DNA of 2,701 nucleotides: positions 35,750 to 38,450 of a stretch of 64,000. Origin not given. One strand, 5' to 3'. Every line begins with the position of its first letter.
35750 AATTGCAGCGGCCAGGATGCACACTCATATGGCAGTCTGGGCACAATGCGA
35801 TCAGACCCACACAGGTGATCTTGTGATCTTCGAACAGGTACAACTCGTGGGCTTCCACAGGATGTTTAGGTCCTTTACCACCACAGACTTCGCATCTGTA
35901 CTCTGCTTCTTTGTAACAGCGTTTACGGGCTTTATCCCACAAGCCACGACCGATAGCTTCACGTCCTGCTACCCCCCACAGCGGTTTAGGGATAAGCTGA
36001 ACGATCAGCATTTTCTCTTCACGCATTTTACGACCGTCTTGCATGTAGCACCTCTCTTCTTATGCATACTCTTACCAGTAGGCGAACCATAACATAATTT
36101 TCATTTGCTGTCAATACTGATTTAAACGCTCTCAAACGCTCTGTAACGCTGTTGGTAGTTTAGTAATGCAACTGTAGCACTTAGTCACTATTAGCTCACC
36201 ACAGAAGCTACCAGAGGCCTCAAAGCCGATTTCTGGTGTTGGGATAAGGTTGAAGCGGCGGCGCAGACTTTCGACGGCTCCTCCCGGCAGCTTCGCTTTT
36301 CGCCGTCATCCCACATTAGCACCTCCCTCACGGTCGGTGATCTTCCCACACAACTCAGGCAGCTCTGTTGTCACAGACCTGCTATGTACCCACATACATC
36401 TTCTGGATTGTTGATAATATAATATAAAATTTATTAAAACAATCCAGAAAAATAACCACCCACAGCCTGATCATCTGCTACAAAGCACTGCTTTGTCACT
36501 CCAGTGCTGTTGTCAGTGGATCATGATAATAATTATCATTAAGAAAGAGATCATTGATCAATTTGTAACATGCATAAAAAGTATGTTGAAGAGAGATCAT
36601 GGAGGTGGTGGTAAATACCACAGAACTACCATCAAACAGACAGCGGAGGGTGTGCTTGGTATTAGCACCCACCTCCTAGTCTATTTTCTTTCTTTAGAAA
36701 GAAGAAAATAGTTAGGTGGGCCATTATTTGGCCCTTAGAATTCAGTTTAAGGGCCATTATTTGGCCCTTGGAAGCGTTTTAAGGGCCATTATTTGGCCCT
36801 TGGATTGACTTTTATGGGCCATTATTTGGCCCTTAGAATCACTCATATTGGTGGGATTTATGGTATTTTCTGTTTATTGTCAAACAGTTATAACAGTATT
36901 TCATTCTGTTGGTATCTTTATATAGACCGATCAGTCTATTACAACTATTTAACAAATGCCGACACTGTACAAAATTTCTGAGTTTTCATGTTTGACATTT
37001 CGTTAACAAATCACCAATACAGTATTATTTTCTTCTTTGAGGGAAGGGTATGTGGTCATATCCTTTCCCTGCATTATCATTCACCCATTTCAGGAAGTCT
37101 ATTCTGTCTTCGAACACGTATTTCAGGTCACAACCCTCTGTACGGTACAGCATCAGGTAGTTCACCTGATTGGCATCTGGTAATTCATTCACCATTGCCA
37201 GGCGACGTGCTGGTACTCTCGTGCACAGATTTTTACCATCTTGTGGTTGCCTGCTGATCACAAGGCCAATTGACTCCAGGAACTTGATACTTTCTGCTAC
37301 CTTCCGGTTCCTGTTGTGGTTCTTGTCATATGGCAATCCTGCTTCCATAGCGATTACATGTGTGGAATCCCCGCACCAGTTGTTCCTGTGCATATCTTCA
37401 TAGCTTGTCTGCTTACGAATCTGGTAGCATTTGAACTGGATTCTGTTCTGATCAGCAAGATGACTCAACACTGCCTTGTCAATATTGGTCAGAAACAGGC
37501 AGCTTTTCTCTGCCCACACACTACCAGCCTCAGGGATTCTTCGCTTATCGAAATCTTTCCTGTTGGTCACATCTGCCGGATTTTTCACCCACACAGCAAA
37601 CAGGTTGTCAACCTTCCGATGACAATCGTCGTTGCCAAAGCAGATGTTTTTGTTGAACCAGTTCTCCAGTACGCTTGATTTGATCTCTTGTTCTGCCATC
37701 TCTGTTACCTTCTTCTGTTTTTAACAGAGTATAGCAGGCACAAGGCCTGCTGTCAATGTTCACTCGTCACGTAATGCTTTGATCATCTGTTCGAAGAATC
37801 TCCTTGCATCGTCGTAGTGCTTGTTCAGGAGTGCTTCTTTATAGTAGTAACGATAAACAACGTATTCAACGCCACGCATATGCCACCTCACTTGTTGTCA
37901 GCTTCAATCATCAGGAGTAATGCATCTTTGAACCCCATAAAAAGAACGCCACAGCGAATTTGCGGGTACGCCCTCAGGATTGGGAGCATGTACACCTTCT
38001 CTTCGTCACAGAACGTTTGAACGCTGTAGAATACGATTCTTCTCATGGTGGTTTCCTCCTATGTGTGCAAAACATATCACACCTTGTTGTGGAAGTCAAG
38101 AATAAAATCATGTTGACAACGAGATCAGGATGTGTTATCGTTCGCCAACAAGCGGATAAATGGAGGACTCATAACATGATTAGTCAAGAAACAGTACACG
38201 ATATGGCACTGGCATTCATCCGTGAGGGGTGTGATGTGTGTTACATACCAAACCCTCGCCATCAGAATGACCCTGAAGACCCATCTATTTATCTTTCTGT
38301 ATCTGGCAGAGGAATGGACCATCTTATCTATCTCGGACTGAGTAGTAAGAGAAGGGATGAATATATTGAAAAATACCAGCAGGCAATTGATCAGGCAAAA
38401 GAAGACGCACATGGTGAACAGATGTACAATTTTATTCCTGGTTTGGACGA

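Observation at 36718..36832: Four evenly spaced copies of a 17-bp palindrome between the leftward and rightward gene blocks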

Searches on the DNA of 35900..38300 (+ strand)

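Call 4: search_dna_similar(query=window:36000-37800:+, collection=phages, mode=near, max_rows=30)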
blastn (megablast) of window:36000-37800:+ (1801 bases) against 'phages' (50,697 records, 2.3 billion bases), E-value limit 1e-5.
No match.

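Call 10: search_dna_similar(query=window:36050-37030:+, collection=phages, mode=distant, max_rows=30)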
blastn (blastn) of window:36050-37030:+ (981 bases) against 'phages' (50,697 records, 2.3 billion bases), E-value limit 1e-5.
No match.
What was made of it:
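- Tried and rejected: Nucleotide similarity to known phages: none, in either near or distant mode (calls 4, 10).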

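Call 41: search_rna_families(sources=[L046, L047, L045], threshold=evalue, max_evalue=1)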
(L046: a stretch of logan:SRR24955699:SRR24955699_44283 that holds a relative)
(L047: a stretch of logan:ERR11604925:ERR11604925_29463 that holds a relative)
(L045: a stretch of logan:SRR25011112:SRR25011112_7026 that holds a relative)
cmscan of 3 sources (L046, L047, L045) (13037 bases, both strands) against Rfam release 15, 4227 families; matches with E-value up to 1: 1.
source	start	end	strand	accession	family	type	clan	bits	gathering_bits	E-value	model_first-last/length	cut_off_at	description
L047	578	638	-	RF01561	DdR11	Gene; snRNA; snoRNA; CD-box;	-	25.8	65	0.23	1-76/76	no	Dictyostelium snoRNA DdR11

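Call 42: search_rna_families(source=window, start=35900, end=38300, threshold=evalue, max_evalue=5)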
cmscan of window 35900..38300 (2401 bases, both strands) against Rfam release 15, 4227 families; matches with E-value up to 5: 9.
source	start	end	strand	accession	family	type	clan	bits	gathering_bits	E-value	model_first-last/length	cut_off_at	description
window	36622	36801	-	RF01253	snR46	Gene; snRNA; snoRNA; HACA-box;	CL00021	23.3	43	0.095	1-197/197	no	Small nucleolar RNA snR46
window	36709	36840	+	RF01659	ceN86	Gene; snRNA; snoRNA; CD-box;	-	21.7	40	0.57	1-124/124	no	Caenorhabditis snoRNA ceN86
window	36723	36822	-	RF00263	SNORA68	Gene; snRNA; snoRNA; HACA-box;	-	21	43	0.66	1-133/133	no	Small nucleolar RNA SNORA68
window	36402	36448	+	RF03339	mir-3047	Gene; miRNA;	-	20.2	53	1.1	7-53/61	no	mir-3047 microRNA precursor family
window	36663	36723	-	RF03834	mir-3173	Gene; miRNA;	-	20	84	2.8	1-80/80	no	mir-3173 microRNA precursor family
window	36671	36720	+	RF03938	mir-4662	Gene; miRNA;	-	18.5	97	3.3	1-67/67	no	mir-4662 microRNA precursor family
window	37647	37736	-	RF02034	IMES-1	Gene;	-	18.4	81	0.58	1-191/191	no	IMES-1 RNA motif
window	36719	36803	-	RF02698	Avalong_thermometer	Cis-reg; thermoregulator;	-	17.4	154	4.5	1-131/131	no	Avalong 5' UTR thermometer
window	36402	36504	-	RF01295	SCARNA7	Gene; snRNA; snoRNA; scaRNA;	-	16.7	65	0.26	1-330/330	no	Small Cajal body-specific RNA 7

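Call 110: search_dna_similar(query=L148:1323-2800:+, collection=ecoli_genomes, mode=near, max_rows=15)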
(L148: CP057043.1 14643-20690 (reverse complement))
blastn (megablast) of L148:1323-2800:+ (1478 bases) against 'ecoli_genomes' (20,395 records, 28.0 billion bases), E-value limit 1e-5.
No match.

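Call 111: search_dna_similar(query=L148:1323-2800:+, collection=plasmids, mode=near, max_rows=15)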
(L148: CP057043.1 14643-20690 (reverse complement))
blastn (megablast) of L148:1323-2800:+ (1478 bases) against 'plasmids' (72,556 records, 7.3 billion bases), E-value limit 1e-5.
Records with a match: 1; places in all: 1; records where one place covers at least 80% of the query: 1.
Best place of each record, by identity: >=99% 1.
By first word of the organism name: Escherichia 1.
By predicted mobility (MOB-suite, as given by PLSDB): non-mobilizable 1.
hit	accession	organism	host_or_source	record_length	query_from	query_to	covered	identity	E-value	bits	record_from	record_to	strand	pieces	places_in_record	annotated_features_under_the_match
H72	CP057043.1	Escherichia coli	culture,Pooled cattle faecal samples ...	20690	1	1478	100%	100.0%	0e+0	2730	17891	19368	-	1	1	hypothetical protein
